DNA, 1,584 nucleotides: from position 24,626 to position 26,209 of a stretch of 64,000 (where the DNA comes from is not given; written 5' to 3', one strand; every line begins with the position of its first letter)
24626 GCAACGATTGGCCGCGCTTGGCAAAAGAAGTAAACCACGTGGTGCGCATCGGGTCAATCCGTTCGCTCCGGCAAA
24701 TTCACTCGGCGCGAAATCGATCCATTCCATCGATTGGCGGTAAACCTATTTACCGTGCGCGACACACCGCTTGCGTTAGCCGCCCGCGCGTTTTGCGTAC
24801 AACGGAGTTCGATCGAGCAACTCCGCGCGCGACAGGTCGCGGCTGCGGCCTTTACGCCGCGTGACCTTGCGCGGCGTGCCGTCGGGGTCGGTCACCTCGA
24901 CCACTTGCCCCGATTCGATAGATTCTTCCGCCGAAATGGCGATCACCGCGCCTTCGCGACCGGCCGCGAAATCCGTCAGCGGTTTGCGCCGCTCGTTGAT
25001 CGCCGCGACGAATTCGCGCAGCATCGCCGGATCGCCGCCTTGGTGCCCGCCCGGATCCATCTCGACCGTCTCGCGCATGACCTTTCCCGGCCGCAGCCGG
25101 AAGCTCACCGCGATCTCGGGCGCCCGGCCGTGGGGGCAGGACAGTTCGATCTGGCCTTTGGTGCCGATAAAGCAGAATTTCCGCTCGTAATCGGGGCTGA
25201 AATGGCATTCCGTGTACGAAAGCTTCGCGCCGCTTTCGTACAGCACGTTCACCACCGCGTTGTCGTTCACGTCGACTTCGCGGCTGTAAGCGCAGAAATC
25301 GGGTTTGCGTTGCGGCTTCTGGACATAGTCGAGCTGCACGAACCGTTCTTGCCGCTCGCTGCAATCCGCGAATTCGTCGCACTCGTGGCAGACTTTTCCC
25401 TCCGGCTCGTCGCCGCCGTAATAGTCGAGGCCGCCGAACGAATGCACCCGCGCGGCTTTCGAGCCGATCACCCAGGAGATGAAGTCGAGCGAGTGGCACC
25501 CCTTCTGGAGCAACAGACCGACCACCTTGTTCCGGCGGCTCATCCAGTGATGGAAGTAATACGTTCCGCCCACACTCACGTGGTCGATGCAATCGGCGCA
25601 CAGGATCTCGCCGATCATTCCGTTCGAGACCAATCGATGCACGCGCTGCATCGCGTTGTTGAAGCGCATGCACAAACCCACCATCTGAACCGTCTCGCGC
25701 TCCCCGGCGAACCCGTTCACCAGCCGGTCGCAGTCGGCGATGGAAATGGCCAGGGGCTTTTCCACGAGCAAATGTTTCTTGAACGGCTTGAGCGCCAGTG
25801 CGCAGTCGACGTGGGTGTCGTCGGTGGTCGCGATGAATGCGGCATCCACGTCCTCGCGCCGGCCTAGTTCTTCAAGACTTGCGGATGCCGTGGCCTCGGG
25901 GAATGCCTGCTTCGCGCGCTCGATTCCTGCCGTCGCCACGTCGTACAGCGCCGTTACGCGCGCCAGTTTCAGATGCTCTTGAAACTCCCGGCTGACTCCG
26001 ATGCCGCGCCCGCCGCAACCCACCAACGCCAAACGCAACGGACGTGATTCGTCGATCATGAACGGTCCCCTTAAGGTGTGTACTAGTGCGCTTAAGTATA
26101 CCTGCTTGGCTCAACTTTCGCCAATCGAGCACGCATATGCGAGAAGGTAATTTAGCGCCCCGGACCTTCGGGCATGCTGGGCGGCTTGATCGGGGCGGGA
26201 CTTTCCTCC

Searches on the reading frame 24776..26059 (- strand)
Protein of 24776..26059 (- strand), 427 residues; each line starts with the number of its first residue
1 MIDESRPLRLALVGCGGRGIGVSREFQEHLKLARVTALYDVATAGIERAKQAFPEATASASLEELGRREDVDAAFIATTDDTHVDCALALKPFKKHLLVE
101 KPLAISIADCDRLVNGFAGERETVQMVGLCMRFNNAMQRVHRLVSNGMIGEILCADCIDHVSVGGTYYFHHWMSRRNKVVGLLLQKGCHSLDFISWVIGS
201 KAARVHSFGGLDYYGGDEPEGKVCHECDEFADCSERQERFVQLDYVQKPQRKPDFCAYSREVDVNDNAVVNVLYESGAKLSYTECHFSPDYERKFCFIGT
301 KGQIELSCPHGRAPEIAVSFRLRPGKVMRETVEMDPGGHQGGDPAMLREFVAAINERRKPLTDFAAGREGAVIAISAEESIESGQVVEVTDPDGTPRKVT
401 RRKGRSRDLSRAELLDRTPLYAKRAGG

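Call 38: find_encoding_contigs(protein=window:24776-26059:-, flank=10000, max_places=10)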
Protein window:24776-26059:- (427 aa): 2 contigs read that carry it; 2 places shown.
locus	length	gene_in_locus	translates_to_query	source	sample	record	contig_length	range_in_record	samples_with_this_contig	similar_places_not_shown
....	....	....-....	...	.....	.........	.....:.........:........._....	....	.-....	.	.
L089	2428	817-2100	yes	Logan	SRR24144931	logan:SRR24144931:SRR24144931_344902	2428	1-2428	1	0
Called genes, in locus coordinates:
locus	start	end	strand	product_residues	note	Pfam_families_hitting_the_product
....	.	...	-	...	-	?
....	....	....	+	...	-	-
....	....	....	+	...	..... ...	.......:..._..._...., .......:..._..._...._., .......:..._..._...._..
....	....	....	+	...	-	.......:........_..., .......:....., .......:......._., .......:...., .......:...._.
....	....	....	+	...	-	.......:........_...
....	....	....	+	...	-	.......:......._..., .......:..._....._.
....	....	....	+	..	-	?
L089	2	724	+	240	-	?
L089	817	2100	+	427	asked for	PF01408:GFO_IDH_MocA, PF02894:GFO_IDH_MocA_C, PF22725:GFO_IDH_MocA_C3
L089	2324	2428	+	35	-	?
